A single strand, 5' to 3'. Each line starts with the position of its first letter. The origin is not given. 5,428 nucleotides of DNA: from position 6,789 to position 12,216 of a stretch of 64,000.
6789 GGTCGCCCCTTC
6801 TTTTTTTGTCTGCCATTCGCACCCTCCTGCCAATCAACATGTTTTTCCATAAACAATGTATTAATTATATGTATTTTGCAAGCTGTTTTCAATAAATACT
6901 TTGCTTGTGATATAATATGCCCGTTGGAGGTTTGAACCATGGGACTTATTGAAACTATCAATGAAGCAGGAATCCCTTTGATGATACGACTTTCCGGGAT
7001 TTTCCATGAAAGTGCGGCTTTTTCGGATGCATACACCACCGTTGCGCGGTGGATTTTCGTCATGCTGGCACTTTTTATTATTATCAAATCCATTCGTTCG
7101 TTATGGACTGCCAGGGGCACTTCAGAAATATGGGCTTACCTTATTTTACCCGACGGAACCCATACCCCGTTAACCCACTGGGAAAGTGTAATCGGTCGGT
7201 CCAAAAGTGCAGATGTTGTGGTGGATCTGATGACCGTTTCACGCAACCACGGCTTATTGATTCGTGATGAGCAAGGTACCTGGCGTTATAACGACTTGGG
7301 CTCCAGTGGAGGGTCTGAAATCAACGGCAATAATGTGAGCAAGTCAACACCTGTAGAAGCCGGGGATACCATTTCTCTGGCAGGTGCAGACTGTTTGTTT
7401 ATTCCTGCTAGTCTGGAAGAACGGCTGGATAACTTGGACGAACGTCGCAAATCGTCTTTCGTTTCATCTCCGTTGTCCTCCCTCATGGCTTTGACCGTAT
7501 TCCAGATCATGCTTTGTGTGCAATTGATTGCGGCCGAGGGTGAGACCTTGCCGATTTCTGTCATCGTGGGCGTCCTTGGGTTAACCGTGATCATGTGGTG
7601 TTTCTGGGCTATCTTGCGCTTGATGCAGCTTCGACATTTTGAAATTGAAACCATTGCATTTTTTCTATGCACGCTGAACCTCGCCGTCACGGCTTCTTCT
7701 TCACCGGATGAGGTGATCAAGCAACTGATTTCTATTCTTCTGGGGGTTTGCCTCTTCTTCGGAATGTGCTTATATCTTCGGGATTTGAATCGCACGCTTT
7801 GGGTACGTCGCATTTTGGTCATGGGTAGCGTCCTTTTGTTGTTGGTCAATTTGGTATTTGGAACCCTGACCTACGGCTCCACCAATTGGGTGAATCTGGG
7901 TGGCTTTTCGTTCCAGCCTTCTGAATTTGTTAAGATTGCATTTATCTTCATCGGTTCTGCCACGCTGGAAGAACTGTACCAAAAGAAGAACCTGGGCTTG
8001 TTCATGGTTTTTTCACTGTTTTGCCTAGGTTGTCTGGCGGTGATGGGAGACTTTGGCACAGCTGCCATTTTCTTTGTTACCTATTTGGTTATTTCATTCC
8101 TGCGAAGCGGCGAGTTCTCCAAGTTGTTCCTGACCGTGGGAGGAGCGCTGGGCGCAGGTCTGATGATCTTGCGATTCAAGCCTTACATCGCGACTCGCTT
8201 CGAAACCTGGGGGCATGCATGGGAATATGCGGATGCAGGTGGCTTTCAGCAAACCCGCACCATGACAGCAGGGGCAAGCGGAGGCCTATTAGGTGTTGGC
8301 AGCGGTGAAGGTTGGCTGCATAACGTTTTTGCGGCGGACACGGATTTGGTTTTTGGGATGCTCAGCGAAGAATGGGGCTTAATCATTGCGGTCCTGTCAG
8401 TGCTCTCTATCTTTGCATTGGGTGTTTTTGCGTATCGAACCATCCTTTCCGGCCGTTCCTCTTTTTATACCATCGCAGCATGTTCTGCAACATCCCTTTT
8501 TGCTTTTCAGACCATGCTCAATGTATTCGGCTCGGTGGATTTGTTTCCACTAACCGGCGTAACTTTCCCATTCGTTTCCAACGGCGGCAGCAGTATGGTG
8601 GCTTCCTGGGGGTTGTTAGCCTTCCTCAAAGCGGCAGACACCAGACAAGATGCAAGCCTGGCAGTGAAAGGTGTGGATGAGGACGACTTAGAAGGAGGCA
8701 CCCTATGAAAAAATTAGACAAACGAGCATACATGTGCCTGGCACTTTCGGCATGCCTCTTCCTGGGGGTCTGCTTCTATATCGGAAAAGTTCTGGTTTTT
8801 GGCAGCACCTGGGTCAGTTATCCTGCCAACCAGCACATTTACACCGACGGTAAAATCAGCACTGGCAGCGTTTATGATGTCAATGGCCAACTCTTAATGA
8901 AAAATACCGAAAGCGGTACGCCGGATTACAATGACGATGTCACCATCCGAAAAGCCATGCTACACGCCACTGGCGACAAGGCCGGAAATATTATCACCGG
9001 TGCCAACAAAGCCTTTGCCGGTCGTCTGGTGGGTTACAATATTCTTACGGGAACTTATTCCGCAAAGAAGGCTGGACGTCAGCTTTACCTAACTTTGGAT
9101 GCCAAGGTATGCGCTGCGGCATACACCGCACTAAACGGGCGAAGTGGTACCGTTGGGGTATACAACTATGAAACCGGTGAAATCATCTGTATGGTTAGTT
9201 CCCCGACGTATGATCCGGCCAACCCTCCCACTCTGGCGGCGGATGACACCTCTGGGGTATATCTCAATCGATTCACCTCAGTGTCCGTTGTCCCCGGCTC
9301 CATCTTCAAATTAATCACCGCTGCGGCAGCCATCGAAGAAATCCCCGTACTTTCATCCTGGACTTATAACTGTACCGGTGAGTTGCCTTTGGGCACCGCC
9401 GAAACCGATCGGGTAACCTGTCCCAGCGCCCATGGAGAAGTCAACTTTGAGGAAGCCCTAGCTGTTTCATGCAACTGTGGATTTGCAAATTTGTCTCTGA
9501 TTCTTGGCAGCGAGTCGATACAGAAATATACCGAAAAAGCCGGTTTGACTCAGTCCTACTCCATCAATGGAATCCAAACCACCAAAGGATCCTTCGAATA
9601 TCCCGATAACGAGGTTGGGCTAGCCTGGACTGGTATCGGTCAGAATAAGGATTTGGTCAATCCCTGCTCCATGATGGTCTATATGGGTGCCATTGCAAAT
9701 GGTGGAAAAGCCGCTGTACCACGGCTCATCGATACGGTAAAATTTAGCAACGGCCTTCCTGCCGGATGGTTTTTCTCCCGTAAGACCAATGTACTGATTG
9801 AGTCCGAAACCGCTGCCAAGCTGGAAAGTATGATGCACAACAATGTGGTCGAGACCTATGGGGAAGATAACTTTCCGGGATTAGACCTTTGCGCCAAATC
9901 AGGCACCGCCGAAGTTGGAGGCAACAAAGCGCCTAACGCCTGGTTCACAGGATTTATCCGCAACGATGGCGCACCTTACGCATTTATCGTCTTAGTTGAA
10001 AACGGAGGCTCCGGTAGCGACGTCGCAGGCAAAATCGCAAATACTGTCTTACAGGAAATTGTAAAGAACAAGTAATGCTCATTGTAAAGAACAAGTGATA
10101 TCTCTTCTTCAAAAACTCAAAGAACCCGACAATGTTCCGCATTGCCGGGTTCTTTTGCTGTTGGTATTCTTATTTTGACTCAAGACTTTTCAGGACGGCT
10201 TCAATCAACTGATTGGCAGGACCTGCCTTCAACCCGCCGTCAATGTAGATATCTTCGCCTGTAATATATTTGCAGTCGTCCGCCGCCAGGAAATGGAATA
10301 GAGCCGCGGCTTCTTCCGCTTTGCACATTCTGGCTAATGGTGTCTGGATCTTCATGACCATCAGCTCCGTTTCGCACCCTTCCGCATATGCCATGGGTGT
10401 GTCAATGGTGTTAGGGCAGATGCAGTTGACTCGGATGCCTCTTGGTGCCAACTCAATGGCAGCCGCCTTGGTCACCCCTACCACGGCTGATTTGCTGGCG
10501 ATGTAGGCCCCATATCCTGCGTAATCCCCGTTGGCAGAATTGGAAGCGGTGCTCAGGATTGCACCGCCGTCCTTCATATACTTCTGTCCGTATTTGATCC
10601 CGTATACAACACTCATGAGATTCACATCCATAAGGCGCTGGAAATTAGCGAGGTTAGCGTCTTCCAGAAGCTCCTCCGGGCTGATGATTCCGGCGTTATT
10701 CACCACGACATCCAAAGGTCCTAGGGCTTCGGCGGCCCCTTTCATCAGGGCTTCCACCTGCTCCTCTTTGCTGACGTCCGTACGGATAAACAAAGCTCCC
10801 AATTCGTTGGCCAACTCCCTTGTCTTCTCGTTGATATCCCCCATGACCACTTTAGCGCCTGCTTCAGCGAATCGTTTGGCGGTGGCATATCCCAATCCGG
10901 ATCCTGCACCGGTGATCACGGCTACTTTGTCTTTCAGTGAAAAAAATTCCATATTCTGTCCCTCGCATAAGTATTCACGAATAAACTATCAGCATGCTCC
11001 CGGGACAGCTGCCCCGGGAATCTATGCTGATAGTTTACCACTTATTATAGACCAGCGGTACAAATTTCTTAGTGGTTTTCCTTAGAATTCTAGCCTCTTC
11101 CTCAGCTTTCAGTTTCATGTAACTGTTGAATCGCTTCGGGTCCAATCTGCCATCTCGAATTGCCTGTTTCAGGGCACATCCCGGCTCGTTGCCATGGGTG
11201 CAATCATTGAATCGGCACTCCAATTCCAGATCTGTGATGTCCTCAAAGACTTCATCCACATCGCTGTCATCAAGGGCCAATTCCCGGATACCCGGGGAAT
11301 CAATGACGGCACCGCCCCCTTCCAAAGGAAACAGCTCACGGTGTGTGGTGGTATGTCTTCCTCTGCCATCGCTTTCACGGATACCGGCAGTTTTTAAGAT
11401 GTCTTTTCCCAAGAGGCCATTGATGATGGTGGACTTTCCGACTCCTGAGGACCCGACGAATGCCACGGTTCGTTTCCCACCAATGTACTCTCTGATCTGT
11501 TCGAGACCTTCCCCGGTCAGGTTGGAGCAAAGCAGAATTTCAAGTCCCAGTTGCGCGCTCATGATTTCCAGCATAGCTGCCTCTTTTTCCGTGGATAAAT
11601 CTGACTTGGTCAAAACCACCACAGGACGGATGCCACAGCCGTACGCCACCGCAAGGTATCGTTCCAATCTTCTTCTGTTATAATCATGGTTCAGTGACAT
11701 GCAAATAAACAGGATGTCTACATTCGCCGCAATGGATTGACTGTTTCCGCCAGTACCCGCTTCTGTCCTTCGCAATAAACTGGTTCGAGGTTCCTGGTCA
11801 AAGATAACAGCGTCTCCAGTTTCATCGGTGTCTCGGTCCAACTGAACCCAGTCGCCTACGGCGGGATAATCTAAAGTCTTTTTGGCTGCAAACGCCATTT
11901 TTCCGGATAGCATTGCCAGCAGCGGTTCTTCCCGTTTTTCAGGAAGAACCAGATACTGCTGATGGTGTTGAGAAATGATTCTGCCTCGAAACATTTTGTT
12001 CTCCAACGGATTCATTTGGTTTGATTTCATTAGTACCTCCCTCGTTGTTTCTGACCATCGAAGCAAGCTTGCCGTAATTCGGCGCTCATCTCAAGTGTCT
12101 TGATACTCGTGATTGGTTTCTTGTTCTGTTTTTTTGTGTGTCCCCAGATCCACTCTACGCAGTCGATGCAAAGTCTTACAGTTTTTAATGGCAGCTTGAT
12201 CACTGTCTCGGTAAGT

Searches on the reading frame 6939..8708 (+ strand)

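Call 12: search_protein_families(library=pfam, proteins=[window:6939-8708:+])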
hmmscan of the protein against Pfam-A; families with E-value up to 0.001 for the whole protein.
window:6939-8708:+ (589 aa): 3 families
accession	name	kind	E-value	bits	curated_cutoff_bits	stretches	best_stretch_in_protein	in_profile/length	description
PF01098.24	FTSW_RODA_SPOVE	-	1.3e-50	172.8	26.4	1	258-568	37-352/356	Cell cycle protein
PF00498.31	FHA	-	6.9e-13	49.3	20.7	1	84-147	2-66/67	FHA domain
PF16697.10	Yop-YscD_cpl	-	1.4e-08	35.3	33.2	1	73-147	9-83/94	Inner membrane component of T3SS, cytoplasmic domain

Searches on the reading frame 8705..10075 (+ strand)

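Call 12: search_protein_families(library=pfam, proteins=[window:8705-10075:+])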
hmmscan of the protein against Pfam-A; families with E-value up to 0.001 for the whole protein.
window:8705-10075:+ (456 aa): 1 family
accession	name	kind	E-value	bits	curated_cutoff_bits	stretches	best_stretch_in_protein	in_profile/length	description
PF00905.27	Transpeptidase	-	2e-44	152.4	22.1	1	148-450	1-299/299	Penicillin binding protein transpeptidase domain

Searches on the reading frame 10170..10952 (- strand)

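Call 12: search_protein_families(library=pfam, proteins=[window:10170-10952:-])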
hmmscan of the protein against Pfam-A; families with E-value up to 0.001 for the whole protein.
window:10170-10952:- (260 aa): 3 families
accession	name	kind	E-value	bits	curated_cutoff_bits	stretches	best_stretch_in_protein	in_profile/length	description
PF13561.12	adh_short_C2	-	3.3e-64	217.2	27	1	15-241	1-235/236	Enoyl-(Acyl carrier protein) reductase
PF00106.31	adh_short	-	1.2e-50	172.2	26.6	1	9-188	1-187/195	short chain dehydrogenase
PF08659.16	KR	-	1.9e-06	28.3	22.6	1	12-111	4-112/180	KR domain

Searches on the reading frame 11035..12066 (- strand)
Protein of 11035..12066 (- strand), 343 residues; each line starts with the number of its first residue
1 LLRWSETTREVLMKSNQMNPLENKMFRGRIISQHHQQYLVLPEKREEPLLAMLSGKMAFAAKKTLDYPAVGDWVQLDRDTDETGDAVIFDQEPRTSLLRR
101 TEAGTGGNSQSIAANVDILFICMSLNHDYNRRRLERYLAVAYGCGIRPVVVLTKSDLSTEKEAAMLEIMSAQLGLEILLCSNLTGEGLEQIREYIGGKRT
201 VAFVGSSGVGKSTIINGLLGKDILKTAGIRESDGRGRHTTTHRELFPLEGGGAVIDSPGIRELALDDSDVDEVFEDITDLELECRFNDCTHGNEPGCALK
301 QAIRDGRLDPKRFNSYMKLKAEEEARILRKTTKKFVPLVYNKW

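Call 12: search_protein_families(library=pfam, proteins=[window:11035-12066:-])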
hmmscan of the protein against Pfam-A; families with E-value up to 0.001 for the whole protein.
window:11035-12066:- (343 aa): 4 families
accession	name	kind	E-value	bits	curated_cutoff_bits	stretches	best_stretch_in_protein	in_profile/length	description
PF03193.22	RsgA_GTPase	-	8.6e-53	179.2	30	1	92-265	2-173/174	RsgA GTPase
PF01926.29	MMR_HSR1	-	1e-06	29.3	21.9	1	200-276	1-72/113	50S ribosome-binding GTPase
PF00350.29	Dynamin_N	-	3.3e-05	24.4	27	0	201-226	1-26/168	Dynamin family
PF02421.24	FeoB_N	-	0.00059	19.8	27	0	200-222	2-24/156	Ferrous iron transport protein B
